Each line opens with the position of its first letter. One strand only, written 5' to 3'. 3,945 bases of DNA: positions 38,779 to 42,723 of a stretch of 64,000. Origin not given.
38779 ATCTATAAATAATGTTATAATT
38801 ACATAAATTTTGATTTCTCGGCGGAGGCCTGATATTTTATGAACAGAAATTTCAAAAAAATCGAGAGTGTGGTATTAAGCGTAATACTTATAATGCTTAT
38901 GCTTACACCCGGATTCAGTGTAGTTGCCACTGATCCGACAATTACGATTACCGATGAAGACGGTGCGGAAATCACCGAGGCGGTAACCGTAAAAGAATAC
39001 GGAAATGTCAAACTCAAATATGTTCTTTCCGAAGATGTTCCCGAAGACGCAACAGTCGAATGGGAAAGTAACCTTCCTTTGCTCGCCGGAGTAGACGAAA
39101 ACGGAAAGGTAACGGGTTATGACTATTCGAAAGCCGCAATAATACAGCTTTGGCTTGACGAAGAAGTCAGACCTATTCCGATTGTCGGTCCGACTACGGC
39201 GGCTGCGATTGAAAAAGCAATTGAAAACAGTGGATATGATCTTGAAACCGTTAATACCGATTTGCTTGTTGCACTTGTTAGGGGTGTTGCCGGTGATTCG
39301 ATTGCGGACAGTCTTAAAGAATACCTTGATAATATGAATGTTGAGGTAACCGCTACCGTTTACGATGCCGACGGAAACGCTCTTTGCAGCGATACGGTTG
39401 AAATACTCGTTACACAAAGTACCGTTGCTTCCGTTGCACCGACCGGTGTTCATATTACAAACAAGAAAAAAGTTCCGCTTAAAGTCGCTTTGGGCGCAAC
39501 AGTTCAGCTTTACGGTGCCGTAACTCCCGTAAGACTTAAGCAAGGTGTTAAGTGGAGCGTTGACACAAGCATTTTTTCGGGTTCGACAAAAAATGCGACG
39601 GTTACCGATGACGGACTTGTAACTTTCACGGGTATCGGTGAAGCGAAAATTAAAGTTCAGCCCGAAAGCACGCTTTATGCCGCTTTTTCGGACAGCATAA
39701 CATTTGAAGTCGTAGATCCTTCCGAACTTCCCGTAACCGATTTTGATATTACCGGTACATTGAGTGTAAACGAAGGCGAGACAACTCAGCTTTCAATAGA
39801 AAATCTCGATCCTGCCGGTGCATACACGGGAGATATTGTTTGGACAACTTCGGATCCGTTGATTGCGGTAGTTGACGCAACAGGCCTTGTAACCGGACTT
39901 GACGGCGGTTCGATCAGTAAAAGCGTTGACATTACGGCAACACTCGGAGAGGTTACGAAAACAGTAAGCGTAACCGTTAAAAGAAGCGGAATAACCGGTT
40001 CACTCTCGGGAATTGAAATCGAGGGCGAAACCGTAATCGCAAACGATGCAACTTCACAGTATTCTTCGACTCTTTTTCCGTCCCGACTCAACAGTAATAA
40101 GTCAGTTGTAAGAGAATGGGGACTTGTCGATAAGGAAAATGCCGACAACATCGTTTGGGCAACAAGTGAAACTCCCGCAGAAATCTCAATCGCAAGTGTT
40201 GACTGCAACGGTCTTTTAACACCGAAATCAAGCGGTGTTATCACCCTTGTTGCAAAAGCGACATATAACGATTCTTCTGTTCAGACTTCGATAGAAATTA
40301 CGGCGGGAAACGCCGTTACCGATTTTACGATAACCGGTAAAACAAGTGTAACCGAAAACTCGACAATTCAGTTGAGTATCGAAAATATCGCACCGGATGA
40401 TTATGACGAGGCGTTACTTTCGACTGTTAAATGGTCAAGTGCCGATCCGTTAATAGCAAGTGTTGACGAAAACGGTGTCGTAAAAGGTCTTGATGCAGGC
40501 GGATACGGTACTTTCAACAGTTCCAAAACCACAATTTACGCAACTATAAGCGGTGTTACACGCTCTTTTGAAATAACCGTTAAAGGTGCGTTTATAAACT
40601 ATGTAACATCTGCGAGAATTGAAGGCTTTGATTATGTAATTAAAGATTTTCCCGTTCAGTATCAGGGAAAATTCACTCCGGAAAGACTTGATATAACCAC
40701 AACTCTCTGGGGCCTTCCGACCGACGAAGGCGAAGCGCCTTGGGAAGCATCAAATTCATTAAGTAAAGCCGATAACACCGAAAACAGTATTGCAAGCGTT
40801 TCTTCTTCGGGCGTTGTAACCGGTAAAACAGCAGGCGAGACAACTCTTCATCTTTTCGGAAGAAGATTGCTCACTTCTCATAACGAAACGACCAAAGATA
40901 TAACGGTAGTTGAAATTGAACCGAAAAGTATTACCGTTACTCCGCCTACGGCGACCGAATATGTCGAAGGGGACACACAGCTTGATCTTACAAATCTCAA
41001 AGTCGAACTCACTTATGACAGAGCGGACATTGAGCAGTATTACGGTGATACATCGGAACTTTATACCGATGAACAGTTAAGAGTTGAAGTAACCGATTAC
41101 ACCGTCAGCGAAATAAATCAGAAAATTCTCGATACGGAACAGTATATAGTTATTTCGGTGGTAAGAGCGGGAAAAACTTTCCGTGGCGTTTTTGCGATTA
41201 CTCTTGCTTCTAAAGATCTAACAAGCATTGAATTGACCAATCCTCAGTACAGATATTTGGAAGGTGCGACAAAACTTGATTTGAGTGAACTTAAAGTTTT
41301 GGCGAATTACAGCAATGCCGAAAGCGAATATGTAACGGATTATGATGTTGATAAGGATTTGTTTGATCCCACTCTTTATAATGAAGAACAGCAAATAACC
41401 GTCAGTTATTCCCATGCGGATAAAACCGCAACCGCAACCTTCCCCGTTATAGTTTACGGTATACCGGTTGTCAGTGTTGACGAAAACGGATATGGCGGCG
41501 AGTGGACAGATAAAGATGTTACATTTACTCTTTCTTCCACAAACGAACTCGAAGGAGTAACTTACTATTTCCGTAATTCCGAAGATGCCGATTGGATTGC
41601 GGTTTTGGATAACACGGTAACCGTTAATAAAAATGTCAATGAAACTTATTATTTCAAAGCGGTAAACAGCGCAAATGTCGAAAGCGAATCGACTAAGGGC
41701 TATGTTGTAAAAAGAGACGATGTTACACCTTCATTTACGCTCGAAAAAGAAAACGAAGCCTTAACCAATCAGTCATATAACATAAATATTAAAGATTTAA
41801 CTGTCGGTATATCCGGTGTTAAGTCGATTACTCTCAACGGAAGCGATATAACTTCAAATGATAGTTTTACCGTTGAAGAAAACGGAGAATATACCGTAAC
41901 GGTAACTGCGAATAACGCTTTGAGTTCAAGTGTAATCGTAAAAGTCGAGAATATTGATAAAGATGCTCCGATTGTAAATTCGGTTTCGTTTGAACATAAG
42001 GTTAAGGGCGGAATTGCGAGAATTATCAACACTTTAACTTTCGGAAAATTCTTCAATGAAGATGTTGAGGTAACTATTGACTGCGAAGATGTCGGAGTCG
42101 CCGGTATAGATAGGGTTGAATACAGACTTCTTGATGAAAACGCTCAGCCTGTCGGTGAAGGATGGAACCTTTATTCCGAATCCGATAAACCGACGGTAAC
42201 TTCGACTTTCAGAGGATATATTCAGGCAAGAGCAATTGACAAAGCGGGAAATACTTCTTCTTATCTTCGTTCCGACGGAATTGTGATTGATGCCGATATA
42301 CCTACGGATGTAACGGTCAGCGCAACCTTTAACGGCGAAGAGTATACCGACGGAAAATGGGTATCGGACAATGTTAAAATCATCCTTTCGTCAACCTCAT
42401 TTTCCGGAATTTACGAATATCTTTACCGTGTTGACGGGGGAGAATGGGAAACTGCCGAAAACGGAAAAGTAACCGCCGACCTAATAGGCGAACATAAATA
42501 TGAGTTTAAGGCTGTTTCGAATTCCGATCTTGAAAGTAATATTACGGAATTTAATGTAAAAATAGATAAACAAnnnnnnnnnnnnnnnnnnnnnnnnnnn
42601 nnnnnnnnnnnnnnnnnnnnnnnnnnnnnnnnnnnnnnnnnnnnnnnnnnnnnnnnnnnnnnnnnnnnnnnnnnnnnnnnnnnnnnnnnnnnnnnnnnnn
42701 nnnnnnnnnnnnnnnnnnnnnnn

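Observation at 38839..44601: Monocistronic 1920-aa non-catalytic, dockerin-tipped array of Ig-like modules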

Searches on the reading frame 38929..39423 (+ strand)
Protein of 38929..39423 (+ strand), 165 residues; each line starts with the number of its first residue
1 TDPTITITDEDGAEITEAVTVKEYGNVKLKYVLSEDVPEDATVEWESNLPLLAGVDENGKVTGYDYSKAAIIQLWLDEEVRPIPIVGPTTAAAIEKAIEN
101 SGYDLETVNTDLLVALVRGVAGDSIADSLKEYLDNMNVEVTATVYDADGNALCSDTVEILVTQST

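Call 31: search_protein_families(library=pfam, proteins=[window:38929-39423:+], max_evalue=1)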
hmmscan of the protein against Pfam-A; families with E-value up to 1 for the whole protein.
window:38929-39423:+ (165 aa): 9 families
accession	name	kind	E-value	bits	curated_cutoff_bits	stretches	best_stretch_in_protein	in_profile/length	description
PF02368.24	Big_2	-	0.0055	17.1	22.8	1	17-70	9-63/79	Bacterial Ig-like domain (group 2)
PF01145.31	Band_7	-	0.07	13.6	23.6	1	84-141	89-138/176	SPFH domain / Band 7 family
PF02602.20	HEM4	-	0.07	12.7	27.5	1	82-147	73-150/231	Uroporphyrinogen-III synthase HemD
PF09134.16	Invasin_D3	-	0.074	14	33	1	137-163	21-49/98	Invasin, domain 3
PF18342.7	LytB_SH3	-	0.088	13.3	25.8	1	138-153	8-23/67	Endo-beta-N-acetylglucosaminidase LytB SH3 domain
PF00428.24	Ribosomal_60s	-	0.14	13.1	28.1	0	89-136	2-46/88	60s Acidic ribosomal protein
PF05593.20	RHS_repeat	-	0.18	12.7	22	0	55-66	11-22/38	RHS Repeat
PF02369.22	Big_1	-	0.18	12.4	34.9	1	137-164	18-45/93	Bacterial Ig-like domain (group 1)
PF12826.13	HHH_2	-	0.21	12.2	27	1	83-137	8-59/64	Helix-hairpin-helix motif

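Call 32: search_protein_families(library=ncbifam, proteins=[window:38929-39423:+], max_evalue=1)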
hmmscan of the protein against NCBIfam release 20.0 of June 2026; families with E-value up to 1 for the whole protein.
window:38929-39423:+ (165 aa): 2 families
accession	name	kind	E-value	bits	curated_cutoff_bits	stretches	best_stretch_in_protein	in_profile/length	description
NF038353.1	FxLYD_dom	domain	0.0057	16.5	23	1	137-152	20-35/71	FxLYD domain-containing protein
TIGR04203.1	RPT_S_cricet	repeat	0.0064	16.7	60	1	4-20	15-31/38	TIGR04203-type repeat-containing surface protein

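Call 71: search_protein_representatives(protein=window:38929-39423:+)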
Query: 165 residues. Proteins with E-value up to 0.001 (for the whole library): 593; up to 1e-10: 102; up to 1e-30: 15. The best 150 are listed.
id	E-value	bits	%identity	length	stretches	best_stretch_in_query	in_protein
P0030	3.1e-65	234.9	60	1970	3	4-165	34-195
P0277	1.7e-61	222.8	63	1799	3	5-164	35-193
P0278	3.0e-55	202.5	56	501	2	4-163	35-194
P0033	6.7e-53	194.9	57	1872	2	5-164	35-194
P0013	1.1e-51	191.0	60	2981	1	4-162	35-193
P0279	1.8e-51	190.3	56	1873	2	4-162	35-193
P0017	3.1e-51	189.5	57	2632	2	2-164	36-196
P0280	4.1e-50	185.8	56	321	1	3-164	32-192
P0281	8.1e-50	184.9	57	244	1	4-164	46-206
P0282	3.8e-42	160.0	48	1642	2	5-164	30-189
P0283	5.1e-42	159.5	47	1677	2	4-163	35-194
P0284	8.1e-42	158.9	37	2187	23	16-73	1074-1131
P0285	1.6e-37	145.0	53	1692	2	36-165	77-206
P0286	5.9e-36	139.9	51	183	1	11-146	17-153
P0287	3.8e-33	130.7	34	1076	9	17-72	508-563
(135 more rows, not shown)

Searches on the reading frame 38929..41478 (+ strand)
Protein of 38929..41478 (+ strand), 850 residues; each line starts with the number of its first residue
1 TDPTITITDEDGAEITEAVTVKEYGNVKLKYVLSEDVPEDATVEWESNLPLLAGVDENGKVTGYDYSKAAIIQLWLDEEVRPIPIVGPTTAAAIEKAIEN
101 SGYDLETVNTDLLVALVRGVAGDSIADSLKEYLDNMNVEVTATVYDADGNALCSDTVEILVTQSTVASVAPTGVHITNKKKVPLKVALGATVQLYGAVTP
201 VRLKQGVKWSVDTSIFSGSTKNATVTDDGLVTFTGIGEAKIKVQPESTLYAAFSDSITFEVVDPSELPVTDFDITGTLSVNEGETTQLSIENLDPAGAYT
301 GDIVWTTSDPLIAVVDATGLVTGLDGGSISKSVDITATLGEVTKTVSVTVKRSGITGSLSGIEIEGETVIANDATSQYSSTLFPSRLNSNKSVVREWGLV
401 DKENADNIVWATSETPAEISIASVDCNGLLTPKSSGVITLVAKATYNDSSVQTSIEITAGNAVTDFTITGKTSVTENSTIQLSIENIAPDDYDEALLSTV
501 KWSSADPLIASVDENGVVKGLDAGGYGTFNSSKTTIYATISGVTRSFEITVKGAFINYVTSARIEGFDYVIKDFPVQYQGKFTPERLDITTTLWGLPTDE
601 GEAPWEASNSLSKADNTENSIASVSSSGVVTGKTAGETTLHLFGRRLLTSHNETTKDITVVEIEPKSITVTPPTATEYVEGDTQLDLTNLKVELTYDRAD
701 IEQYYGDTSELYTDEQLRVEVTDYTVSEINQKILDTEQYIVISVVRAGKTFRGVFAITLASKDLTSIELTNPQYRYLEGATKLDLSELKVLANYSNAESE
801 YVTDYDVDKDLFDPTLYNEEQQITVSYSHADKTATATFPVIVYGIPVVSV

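Call 55: predict_structure(alignment_id=A1)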
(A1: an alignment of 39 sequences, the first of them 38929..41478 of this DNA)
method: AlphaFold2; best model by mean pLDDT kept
length: 850 residues; sequences in the alignment: 39
mean_pLDDT: 86.1   pTM: 0.44
mean pLDDT of the five models: 86.1, 85.2, 85.1, 82.8, 82.5
residues with pLDDT >= 90: 322; 70-90: 480; 50-70: 42; < 50: 6
segments of 3 or more residues with pLDDT < 50: 848-850
pLDDT, mean of each block of 10 residues (from residue 1): 85 87 90 85 90 90 90 91 80 89 82 89 88 87 87 92 83 90 89 92 89 61 89 90 89 89 88 88 83 83 85 82 82 89 91 65 79 81 77 87 69 86 89 82 82 80 80 90 84 71 85 87 83 88 84 84 88 91 85 92 89 91 94 91 89 91 90 90 88 91 74 84 90 87 87 91 93 89 91 92 93 89 92 92 68
secondary structure, 60 per line:
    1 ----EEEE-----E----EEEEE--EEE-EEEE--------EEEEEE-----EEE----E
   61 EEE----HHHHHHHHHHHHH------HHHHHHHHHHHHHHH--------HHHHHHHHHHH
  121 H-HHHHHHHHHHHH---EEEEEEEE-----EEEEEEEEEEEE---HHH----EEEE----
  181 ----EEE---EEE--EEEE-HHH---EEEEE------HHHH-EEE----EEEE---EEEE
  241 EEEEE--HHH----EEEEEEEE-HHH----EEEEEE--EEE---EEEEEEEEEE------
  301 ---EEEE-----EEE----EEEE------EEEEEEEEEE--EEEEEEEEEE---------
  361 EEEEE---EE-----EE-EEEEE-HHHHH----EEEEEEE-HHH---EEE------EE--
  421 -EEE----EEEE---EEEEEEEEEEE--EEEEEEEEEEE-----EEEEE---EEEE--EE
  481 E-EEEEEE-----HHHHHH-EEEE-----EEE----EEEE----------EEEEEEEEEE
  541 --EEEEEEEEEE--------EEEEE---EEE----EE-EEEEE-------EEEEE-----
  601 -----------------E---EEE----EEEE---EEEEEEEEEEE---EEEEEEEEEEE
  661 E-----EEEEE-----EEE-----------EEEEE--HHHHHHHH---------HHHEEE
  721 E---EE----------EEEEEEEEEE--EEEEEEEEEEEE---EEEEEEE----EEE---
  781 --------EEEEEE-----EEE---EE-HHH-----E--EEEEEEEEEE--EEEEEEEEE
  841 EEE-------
elements in order (helices of 4 or more, strands of 3 or more residues): E5-8 E19-23 E26-28 E30-33 E42-47 E53-55 E60-63 H68-80 H87-101 H110-121 H123-134 E138-145 E151-162 E173-176 E185-187 E191-193 E196-199 E207-211 H218-221 E223-225 E230-233 E237-245 E255-262 E271-276 E279-281 E285-294 E304-307 E313-315 E320-323 E330-339 E342-351 E361-365 E379-383 H385-389 E394-400 E408-410 E422-424 E429-432 E436-446 E449-459 E465-469 E473-476 E479-481 E483-488 H494-499 E501-504 E510-512 E517-520 E531-540 E543-552 E561-565 E569-571 E579-583 E591-595 E622-624 E629-632 E636-646 E650-661 E667-671 E677-679 E691-695 H698-705 E718-721 E737-746 E749-760 E764-770 E775-777 E789-794 E800-802 E820-829 E832-843

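Call 59: fold_search(model_id=the predicted structure, library=pdb)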
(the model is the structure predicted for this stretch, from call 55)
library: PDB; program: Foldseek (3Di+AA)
matches with E <= 10: 1795; with E <= 0.001: 568
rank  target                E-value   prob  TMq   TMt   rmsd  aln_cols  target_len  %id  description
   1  7r5k_10               3.0e-22  1.00  0.12  0.08  38.6      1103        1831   13  Human nuclear pore complex (constricted) (released 2022-06-22)
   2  9hcj_10               3.7e-22  1.00  0.12  0.07  65.6      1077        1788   10  D. discoideum nuclear pore complex (released 2024-12-25)
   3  8k53_A                2.5e-19  1.00  0.13  0.14  44.9       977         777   10  Structure of the Dimeric Human CNTN2 Ig 1-6-FNIII 1-2 Domain in an Asymmetric State (released 2023-12-06)
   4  9g93_A                2.9e-19  1.00  0.11  0.14  26.7       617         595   12  CryoET structure of the in vitro grown Bacillus anthracis Sap S-layer (released 2024-12-18)
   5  6iaa_A                2.8e-18  1.00  0.11  0.12  37.7       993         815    9  hRobo2 ectodomain (released 2019-03-13)
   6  6hhu_A                9.4e-18  1.00  0.13  0.18  24.5       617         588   12  Structure of the Bacillus anthracis Sap S-layer assembly domain (released 2019-07-24)
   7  9flp_A                1.9e-17  1.00  0.10  0.09  87.1       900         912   11  CryoEM structure of the neck (1403-2314) in the grappling hook protein A (GhpA) in the bacterium Aureispira sp. CCB-QB (released 2024-10-16)
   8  6qx4_B                3.1e-17  1.00  0.14  0.18  23.4       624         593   12  Structure of the Bacillus anthracis Sap S-layer assembly domain (released 2019-07-31)
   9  6qx4_A                4.2e-17  1.00  0.12  0.16  23.3       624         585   13  Structure of the Bacillus anthracis Sap S-layer assembly domain (released 2019-07-31)
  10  9ba4_A                4.9e-17  1.00  0.12  0.11  40.3       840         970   11  Full-length cross-linked Contactin 2 (CNTN2) (released 2024-07-17)
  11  8k3j_A                6.4e-17  1.00  0.11  0.15  37.1       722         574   10  Structure of human CNTN2 immunoglobulin domains 1-6 homo-dimer (released 2024-07-17)
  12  8opr_A                1.3e-16  1.00  0.14  0.16  29.5       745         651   13  Structure of the EA1 surface layer of Bacillus anthracis (released 2023-11-08)
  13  3b43                  1.3e-16  1.00  0.11  0.15  59.9       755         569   10  I-band fragment I65-I70 from titin (released 2008-01-22)
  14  8a0y_A                3.4e-16  1.00  0.14  0.18  43.0       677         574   11  Crystal structure of mouse contactin 2 immunoglobulin domains (released 2023-11-01)
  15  7ok5_B                4.9e-16  1.00  0.11  0.15  32.5       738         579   11  Crystal structure of mouse neurofascin 155 immunoglobulin domains (released 2022-12-14)
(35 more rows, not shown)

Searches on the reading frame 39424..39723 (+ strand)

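Call 31: search_protein_families(library=pfam, proteins=[window:39424-39723:+], max_evalue=1)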
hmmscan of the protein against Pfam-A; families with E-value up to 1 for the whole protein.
window:39424-39723:+ (100 aa): 1 family
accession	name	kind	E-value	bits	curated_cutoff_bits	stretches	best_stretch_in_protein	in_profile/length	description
PF02368.24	Big_2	-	0.033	14.6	22.8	1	20-78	13-66/79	Bacterial Ig-like domain (group 2)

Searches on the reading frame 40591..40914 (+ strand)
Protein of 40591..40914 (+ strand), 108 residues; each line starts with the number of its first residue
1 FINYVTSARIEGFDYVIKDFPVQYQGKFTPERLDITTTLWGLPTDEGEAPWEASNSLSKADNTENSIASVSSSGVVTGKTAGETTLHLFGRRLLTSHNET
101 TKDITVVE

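Call 31: search_protein_families(library=pfam, proteins=[window:40591-40914:+], max_evalue=1)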
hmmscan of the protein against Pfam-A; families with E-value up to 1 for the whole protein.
window:40591-40914:+ (108 aa): 1 family
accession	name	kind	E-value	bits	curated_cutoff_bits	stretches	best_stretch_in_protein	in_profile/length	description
PF02368.24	Big_2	-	0.012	16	22.8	1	52-86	30-64/79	Bacterial Ig-like domain (group 2)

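Call 32: search_protein_families(library=ncbifam, proteins=[window:40591-40914:+], max_evalue=1)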
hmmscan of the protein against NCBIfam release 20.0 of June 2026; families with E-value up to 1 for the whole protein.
window:40591-40914:+ (108 aa): 0 families

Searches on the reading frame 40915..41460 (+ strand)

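Call 32: search_protein_families(library=ncbifam, proteins=[window:40915-41460:+], max_evalue=1)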
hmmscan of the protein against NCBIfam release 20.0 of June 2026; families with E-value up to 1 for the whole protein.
window:40915-41460:+ (182 aa): 3 families
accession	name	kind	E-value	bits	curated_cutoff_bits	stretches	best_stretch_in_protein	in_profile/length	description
TIGR04230.1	seadorna_VP11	equivalog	0.0058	16.5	75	1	64-174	35-146/175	seadornavirus VP11 protein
NF011252.0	PRK14658.1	equivalog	0.062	13.4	149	1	41-84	66-109/115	holo-ACP synthase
NF006325.0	PRK08541.1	subfamily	0.56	10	210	0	18-83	87-152/221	flagellin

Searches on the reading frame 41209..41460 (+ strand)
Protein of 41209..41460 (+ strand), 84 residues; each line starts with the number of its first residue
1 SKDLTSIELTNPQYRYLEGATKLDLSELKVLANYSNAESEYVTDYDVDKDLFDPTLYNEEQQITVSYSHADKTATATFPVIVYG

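Call 31: search_protein_families(library=pfam, proteins=[window:41209-41460:+], max_evalue=1)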
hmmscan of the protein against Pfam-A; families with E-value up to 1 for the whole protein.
window:41209-41460:+ (84 aa): 1 family
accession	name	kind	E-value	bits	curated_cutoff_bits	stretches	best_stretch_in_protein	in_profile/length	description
PF07523.18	Big_3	-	0.00013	22.6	21.2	1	22-77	13-63/68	Bacterial Ig-like domain (group 3)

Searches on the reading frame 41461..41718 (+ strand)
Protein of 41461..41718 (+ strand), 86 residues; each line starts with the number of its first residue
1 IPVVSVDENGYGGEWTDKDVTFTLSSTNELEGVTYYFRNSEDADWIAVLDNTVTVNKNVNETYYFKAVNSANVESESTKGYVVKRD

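Call 32: search_protein_families(library=ncbifam, proteins=[window:41461-41718:+], max_evalue=1)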
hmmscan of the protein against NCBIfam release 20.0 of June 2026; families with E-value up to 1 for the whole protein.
window:41461-41718:+ (86 aa): 1 family
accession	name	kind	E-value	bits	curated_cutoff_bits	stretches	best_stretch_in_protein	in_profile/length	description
TIGR03361.1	VI_Rhs_Vgr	subfamily_domain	0.017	13.7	186.35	1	17-78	143-203/513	type VI secretion system tip protein TssI/VgrG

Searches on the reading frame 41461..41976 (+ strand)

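Call 31: search_protein_families(library=pfam, proteins=[window:41461-41976:+], max_evalue=1)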
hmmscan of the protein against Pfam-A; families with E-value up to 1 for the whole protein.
window:41461-41976:+ (172 aa): 8 families
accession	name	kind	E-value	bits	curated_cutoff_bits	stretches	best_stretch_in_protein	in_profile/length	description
PF00801.26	PKD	-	0.0068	16.8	23.5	1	135-157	50-72/80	PKD domain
PF18573.7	BclA_C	-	0.011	16.1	38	1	125-158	28-62/128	BclA C-terminal domain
PF16411.10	SusF_SusE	-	0.013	16.2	27.5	1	119-151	59-89/167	Outer membrane protein SusF_SusE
PF18981.6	InlK_D3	-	0.014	15.9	25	1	120-154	26-62/75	Internalin K domain (D3/D4)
PF09134.16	Invasin_D3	-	0.024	15.5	33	1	115-166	36-86/98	Invasin, domain 3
PF00630.25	Filamin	-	0.12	13.7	26.9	1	106-152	40-84/93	Filamin/ABP280 repeat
PF12971.12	NAGLU_N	-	0.3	11.4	28.3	0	128-155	24-50/82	Alpha-N-acetylglucosaminidase (NAGLU) N-terminal domain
PF19081.6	Ig_7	-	0.41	11.4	27.3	1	21-75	17-72/84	Ig-like domain CHU_C associated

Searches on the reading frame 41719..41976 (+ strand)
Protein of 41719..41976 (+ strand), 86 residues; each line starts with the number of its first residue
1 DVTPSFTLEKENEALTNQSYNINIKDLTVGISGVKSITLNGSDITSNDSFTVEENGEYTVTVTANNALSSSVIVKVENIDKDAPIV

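Call 32: search_protein_families(library=ncbifam, proteins=[window:41719-41976:+], max_evalue=1)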
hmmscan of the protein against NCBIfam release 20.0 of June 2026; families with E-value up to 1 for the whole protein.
window:41719-41976:+ (86 aa): 3 families
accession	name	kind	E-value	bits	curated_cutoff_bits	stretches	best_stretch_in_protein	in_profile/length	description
NF047446.1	barrel_OmpL47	domain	0.0078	16.7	40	1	31-64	15-51/68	OmpL47-type beta-barrel domain-containing protein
NF047455.1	TF_Staph_AryK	equivalog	0.014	13.6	850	1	4-40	657-693/759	transcriptional regulator AryK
NF041940.1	choice_anch_X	domain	0.17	11.6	25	1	49-64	22-37/37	choice-of-anchor X domain-containing protein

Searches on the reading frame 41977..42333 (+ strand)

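Call 31: search_protein_families(library=pfam, proteins=[window:41977-42333:+], max_evalue=1)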
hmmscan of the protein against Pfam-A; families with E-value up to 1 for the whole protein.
window:41977-42333:+ (119 aa): 0 families

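Call 32: search_protein_families(library=ncbifam, proteins=[window:41977-42333:+], max_evalue=1)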
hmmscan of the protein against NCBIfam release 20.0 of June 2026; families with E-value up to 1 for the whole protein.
window:41977-42333:+ (119 aa): 2 families
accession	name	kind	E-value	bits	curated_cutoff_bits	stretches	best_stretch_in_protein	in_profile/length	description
NF047446.1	barrel_OmpL47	domain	6e-06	26.6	40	1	27-95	2-60/68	OmpL47-type beta-barrel domain-containing protein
NF052616.1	ACP_for_OlsHI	equivalog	0.045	14.1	130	1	9-48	32-71/83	ornithine lipid biosynthesis acyl carrier protein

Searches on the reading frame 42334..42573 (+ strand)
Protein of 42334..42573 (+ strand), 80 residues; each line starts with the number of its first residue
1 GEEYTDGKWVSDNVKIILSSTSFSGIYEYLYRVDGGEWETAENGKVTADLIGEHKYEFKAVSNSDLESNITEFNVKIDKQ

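Call 31: search_protein_families(library=pfam, proteins=[window:42334-42573:+], max_evalue=1)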
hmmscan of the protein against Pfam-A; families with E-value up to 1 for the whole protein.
window:42334-42573:+ (80 aa): 0 families

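Call 32: search_protein_families(library=ncbifam, proteins=[window:42334-42573:+], max_evalue=1)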
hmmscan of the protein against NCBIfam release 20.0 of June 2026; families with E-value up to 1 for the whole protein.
window:42334-42573:+ (80 aa): 2 families
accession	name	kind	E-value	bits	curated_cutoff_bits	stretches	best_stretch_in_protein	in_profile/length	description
NF047446.1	barrel_OmpL47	domain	7.6e-05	23.1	40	1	22-76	14-67/68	OmpL47-type beta-barrel domain-containing protein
NF047441.1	Lepto_OmpL47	equivalog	0.00012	21.8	250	1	13-78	258-323/336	multi-beta-barrel domain surface protein OmpL47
